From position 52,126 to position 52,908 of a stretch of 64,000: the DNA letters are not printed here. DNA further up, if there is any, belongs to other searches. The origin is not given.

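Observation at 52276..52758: Reverse-oriented two-transmembrane-helix gene embedded in the prophage early operon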

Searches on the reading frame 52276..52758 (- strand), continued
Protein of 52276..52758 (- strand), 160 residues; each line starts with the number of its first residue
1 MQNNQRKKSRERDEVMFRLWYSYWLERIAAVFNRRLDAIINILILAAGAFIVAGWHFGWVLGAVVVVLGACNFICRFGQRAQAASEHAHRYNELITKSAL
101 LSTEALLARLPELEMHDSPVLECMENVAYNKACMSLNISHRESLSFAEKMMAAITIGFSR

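Call 50: fold_search(model_id=the predicted structure, library=viral)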
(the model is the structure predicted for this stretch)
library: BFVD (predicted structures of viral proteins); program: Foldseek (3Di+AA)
matches with E <= 10: 193; with E <= 0.001: 0
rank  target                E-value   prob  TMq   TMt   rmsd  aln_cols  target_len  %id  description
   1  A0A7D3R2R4            9.2e-03  1.00  0.55  0.37   7.2       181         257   19  SMODS and SLOG-associating 2TM effector domain-containing protein [Fadolivirus FV1/VV64]
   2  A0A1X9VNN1            2.6e-02  1.00  0.61  0.38   5.4       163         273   15  Uncharacterized protein [Mimivirus AB-566-O17]
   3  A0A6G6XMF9            2.7e-02  1.00  0.58  0.47   8.0       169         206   17  (no name in the UniProt tables at hand)
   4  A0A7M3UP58            3.9e-02  1.00  0.56  0.35   8.0       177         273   17  SMODS and SLOG-associating 2TM effector domain-containing protein [Pyramimonas orientalis virus]
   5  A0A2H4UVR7            4.0e-02  1.00  0.48  0.39   8.9       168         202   10  Uncharacterized protein [Bodo saltans virus]
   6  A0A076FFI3            4.5e-02  1.00  0.59  0.43   5.3       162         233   17  SLATT domain-containing protein [Aureococcus anophagefferens virus]
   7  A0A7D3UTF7            4.9e-02  1.00  0.55  0.34   8.0       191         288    9  SMODS and SLOG-associating 2TM effector domain-containing protein [Fadolivirus FV1/VV64]
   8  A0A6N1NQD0            5.7e-02  1.00  0.66  0.41   4.2       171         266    9  Uncharacterized protein [Tupanvirus deep ocean]
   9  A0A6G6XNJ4            5.7e-02  0.99  0.46  0.33  15.0       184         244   14  (no name in the UniProt tables at hand)
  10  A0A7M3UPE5            7.3e-02  0.99  0.50  0.34   7.6       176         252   14  SMODS and SLOG-associating 2TM effector domain-containing protein [Pyramimonas orientalis virus]
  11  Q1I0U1                1.3e-01  0.99  0.51  0.44   7.6       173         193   13  Uncharacterized protein VP11 [Micromonas pusilla reovirus (isolate Netherlands/2005)]
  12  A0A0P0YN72            1.5e-01  0.99  0.43  0.31   7.0       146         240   18  (no name in the UniProt tables at hand)
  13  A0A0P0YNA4            1.5e-01  0.99  0.53  0.40  14.4       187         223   14  (no name in the UniProt tables at hand)
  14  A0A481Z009            2.2e-01  1.00  0.64  0.43   5.6       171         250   10  Uncharacterized protein [Mimivirus LCMiAC01]
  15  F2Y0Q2                2.4e-01  0.99  0.53  0.43   4.3       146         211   14  (no name in the UniProt tables at hand)
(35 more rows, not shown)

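Call 60: find_related_loci(query=A1, collection=viral_contigs, flank=6000)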
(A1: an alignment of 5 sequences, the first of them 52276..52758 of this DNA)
Query A1 (160 aa) in viral_contigs; peptide patterns used: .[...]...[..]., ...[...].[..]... (x = any residue, [..] = any of these).
93 stretches matched a pattern; 34 encode a relative of the query (tblastn E <= 1e-3); 34 distinct loci.
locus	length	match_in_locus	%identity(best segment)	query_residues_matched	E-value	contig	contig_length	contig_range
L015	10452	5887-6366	100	1-160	4e-107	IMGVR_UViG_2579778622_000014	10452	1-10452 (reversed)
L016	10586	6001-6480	99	1-160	2e-106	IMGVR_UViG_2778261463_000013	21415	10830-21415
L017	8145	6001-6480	99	1-160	2e-106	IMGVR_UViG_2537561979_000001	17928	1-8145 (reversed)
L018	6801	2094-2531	53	12-157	1e-48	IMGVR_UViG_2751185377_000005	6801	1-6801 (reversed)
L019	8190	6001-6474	45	3-160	6e-46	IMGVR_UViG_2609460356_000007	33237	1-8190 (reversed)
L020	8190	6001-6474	45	3-160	8e-46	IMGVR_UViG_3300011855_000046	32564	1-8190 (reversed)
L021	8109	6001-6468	44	3-158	4e-42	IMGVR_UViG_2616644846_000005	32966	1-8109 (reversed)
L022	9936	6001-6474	43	3-160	4e-41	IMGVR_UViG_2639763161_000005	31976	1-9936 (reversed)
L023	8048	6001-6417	42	14-152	3e-34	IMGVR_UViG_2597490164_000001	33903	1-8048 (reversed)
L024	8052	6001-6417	42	14-152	7e-34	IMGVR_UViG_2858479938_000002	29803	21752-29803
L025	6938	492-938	40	12-160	7e-34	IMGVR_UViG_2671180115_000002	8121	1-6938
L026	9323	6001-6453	40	8-158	3e-33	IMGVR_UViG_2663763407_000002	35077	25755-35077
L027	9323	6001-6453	40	8-158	3e-33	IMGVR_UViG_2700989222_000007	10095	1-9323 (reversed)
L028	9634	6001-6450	40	8-157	5e-33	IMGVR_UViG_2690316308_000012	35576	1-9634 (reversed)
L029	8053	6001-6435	39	8-152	4e-32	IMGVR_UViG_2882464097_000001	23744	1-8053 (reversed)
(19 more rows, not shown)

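Call 77: find_encoding_contigs(protein=P0100, flank=6000, max_places=2)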
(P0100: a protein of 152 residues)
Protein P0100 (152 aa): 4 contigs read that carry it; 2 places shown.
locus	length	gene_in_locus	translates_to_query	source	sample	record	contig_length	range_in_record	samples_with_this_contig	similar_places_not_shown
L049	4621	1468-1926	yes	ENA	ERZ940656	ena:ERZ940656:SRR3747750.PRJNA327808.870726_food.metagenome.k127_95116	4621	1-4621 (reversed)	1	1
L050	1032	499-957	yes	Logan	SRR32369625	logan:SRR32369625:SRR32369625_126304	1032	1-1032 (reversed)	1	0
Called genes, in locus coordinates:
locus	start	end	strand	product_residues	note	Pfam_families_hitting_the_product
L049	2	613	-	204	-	?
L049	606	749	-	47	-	-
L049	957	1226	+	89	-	-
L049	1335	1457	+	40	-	-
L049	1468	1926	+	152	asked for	-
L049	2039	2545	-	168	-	PF06892:Phage_CP76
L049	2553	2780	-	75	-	-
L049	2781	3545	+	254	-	PF01381:HTH_3, PF00717:Peptidase_S24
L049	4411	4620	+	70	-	?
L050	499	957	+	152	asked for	-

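Call 78: find_encoding_contigs(protein=P0130, flank=6000, max_places=2)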
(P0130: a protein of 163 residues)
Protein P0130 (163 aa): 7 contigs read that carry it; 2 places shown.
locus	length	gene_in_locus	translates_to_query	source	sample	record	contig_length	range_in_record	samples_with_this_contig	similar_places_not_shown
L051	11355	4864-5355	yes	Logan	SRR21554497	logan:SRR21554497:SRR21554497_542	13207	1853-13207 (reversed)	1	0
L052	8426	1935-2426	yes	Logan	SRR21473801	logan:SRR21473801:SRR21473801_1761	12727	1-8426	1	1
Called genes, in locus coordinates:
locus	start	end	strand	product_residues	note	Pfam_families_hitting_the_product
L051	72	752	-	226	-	PF01381:HTH_3 (weak), PF00717:Peptidase_S24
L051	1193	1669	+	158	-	-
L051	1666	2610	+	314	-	-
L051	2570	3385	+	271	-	-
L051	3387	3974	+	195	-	-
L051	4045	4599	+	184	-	-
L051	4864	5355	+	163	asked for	-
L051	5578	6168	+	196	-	-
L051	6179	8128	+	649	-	PF05876:GpA_ATPase, PF20454:GpA_nuclease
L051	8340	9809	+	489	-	PF05136:Phage_portal_2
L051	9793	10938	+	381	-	PF00574:CLP_protease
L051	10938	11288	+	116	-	PF02924:HDPD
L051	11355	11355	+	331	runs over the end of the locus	PF03864:Phage_cap_E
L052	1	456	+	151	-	?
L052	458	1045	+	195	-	-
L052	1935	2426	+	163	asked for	-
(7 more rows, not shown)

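Call 99: find_encoding_contigs(protein=P0145, flank=6000, max_places=2)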
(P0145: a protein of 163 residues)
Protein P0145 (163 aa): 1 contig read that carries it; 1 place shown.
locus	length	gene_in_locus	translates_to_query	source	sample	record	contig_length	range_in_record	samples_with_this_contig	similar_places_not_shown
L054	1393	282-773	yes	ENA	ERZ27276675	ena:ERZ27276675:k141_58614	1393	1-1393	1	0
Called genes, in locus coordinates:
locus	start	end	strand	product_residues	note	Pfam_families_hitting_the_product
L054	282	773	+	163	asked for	-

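Call 100: find_encoding_contigs(protein=P0050, flank=6000, max_places=2)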
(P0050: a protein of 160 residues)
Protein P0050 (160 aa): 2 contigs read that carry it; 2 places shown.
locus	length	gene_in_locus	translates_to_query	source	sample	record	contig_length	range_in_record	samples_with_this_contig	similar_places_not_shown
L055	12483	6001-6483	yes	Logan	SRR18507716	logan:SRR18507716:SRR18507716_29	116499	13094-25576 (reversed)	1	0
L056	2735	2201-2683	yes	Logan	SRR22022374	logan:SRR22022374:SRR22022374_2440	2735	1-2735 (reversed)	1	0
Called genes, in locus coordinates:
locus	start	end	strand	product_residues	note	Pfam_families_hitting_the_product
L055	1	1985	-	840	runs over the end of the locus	PF05840:Phage_GPA, PF23343:REP_ORF2-G2P (weak)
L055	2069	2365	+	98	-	-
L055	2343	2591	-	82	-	-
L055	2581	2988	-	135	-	PF10765:Phage_P22_NinX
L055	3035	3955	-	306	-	PF00145:DNA_methylase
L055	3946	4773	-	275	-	PF02086:MethyltransfD12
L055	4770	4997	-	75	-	PF01258:zf-dskA_traR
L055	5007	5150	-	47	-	-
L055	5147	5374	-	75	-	PF24732:ParE_like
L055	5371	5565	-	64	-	-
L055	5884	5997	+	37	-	-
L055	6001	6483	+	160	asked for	-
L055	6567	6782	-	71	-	-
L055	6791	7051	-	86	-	-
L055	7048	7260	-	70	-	-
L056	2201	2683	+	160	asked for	-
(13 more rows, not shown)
